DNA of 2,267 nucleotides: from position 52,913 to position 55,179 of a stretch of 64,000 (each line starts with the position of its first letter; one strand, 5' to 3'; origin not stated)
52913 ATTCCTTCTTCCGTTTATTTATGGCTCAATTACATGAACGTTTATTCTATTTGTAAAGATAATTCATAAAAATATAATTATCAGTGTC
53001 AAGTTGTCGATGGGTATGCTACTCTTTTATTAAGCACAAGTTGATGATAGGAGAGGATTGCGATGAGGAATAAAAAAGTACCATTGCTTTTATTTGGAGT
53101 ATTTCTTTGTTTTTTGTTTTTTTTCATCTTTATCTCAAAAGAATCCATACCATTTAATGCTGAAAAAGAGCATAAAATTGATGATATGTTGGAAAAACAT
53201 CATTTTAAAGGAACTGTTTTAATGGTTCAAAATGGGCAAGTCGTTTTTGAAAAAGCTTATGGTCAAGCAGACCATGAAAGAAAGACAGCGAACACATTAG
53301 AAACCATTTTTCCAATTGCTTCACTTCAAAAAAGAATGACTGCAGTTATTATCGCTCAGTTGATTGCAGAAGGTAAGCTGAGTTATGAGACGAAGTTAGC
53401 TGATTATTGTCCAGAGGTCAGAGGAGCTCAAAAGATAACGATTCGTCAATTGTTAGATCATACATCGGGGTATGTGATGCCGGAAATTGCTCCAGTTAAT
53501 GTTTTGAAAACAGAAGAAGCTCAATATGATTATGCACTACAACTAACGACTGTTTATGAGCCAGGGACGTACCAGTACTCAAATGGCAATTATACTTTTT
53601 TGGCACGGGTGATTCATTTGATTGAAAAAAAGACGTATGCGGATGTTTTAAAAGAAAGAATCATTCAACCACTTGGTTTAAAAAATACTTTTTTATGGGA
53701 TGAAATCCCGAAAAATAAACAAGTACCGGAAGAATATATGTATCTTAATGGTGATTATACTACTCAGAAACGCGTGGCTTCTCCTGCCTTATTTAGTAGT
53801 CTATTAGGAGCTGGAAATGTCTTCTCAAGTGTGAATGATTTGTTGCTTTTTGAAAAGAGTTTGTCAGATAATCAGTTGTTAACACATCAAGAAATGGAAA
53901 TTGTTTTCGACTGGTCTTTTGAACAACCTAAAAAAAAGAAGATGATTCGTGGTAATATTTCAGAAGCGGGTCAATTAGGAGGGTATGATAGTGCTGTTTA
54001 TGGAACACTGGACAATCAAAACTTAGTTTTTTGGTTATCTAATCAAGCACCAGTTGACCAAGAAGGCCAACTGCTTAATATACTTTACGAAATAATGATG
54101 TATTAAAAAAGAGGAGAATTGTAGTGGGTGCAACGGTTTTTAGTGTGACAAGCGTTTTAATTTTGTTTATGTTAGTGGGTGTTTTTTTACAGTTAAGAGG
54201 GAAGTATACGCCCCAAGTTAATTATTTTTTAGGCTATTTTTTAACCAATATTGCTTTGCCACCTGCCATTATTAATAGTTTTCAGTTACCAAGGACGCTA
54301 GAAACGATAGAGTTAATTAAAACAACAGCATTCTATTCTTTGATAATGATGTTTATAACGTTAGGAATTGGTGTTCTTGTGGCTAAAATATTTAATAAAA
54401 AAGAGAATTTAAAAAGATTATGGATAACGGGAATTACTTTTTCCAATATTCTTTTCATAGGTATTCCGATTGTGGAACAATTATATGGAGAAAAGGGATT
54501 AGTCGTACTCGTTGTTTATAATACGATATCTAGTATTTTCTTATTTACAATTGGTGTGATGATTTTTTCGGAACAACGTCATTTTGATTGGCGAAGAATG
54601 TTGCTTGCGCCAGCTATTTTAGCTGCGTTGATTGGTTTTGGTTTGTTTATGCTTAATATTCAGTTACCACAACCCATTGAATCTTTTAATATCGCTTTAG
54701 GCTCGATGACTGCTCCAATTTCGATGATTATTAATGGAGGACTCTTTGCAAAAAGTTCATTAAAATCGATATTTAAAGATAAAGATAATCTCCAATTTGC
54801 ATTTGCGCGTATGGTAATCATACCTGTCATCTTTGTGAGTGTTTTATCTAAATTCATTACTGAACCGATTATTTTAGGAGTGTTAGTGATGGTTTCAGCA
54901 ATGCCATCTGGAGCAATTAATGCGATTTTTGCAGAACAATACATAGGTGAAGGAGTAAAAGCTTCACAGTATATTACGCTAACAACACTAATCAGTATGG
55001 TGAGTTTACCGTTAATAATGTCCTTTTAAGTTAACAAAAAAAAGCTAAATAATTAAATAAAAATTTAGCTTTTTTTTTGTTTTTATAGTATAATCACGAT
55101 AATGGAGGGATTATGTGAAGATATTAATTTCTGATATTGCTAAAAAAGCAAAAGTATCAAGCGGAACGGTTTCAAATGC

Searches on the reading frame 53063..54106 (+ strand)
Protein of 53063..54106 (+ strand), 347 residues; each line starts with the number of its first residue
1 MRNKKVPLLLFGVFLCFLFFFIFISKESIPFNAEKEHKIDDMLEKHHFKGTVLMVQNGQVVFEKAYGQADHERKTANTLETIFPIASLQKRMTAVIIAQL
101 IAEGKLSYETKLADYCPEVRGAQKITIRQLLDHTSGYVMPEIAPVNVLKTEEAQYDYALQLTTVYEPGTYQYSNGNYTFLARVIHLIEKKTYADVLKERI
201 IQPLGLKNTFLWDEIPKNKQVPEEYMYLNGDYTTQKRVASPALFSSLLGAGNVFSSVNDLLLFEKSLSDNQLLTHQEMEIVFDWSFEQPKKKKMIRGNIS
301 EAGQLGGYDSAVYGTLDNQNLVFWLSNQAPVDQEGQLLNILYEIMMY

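Call 3: search_protein_families(library=ncbifam, proteins=[window:53063-54106:+], max_evalue=0.001)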
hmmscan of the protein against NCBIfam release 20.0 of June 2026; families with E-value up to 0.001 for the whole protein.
window:53063-54106:+ (347 aa): 47 families (the best 25 are shown)
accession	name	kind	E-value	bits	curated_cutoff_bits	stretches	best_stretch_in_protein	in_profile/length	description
NF033085.1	bla_class_C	equivalog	9.4e-22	77.3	415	1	35-263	8-230/356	class C beta-lactamase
NF009622.0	PRK13128.1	equivalog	1.4e-21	76.6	443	1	50-267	25-242/518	D-aminopeptidase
NF007943.0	PRK10662.1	equivalog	4.1e-21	75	266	1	42-271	44-275/380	D-alanyl-D-alanine-carboxypeptidase/endopeptidase AmpH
NF045671.1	blaPNC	exception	8e-16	57.9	750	1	43-264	57-272/401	PNC family class C beta-lactamase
NF000239.3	MOX_CMY1_fam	exception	6.4e-15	55.2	770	1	37-265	38-260/383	CMY-1/MOX family class C beta-lactamase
NF052559.1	MthAcHydAcmB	equivalog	8.7e-15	54.3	550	1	45-263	21-265/391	methyl acetate hydrolase AcmB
NF012172.1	FOX-MOX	exception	1.4e-14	53.8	700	1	23-239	21-234/382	FOX/MOX family class C beta-lactamase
NF033159.0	blaPAC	exception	1.4e-13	50.4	850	1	39-221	35-215/380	PAC family class C beta-lactamase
NF050047.1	blaELC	exception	5.8e-13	48.5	840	1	56-221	106-269/434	ELC family class C beta-lactamase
NF033575.1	blaRHO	exception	6.3e-13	48.4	825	1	32-218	29-212/380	RHO family class C beta-lactamase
NF038238.1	blaBUT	exception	7.3e-13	48.4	850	1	54-219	54-217/383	BUT family class C beta-lactamase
NF050070.1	blaAVDC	exception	1.4e-12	47.5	880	1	42-272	48-271/392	AVDC family class C beta-lactamase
NF038269.1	lipase_LipE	equivalog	2.1e-12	46.9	750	1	54-209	51-220/407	lipase LipE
NF041665.1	blaPSZ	exception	2.6e-12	46.4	850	1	38-283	34-272/379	PSZ family class C beta-lactamase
NF012173.1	CMY2-MIR-ACT-EC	exception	2.8e-12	46.1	680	1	40-231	37-227/380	CMY2/MIR/ACT/EC family class C beta-lactamase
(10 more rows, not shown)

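Call 4: search_protein_families(library=pfam, proteins=[window:53063-54106:+], max_evalue=0.001)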
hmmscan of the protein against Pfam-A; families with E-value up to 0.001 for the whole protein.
window:53063-54106:+ (347 aa): 1 family
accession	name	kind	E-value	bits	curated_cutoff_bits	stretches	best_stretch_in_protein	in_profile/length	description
PF00144.29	Beta-lactamase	-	1.6e-45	156.2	27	1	38-336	4-318/329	Beta-lactamase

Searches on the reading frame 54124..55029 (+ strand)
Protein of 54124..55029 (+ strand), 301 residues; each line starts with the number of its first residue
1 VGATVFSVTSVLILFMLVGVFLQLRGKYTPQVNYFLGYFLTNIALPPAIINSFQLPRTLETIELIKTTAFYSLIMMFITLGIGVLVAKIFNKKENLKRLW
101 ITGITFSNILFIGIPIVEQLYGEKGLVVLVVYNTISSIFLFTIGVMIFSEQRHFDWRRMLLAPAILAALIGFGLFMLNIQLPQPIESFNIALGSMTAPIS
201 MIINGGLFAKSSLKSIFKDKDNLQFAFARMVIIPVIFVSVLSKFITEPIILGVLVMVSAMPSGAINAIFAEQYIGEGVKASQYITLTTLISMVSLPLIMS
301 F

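Call 3: search_protein_families(library=ncbifam, proteins=[window:54124-55029:+], max_evalue=0.001)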
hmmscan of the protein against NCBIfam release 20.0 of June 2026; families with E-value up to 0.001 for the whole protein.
window:54124-55029:+ (301 aa): 1 family
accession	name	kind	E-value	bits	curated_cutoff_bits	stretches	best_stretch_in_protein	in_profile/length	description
TIGR00946.1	2a69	subfamily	1e-17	64.3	246.05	1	7-300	9-332/336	auxin efflux carrier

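Call 4: search_protein_families(library=pfam, proteins=[window:54124-55029:+], max_evalue=0.001)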
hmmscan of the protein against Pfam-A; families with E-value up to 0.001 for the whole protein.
window:54124-55029:+ (301 aa): 1 family
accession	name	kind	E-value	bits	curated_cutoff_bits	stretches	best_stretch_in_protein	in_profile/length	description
PF03547.23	Mem_trans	-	2.6e-28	99.1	25.7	2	154-299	195-343/343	Membrane transport protein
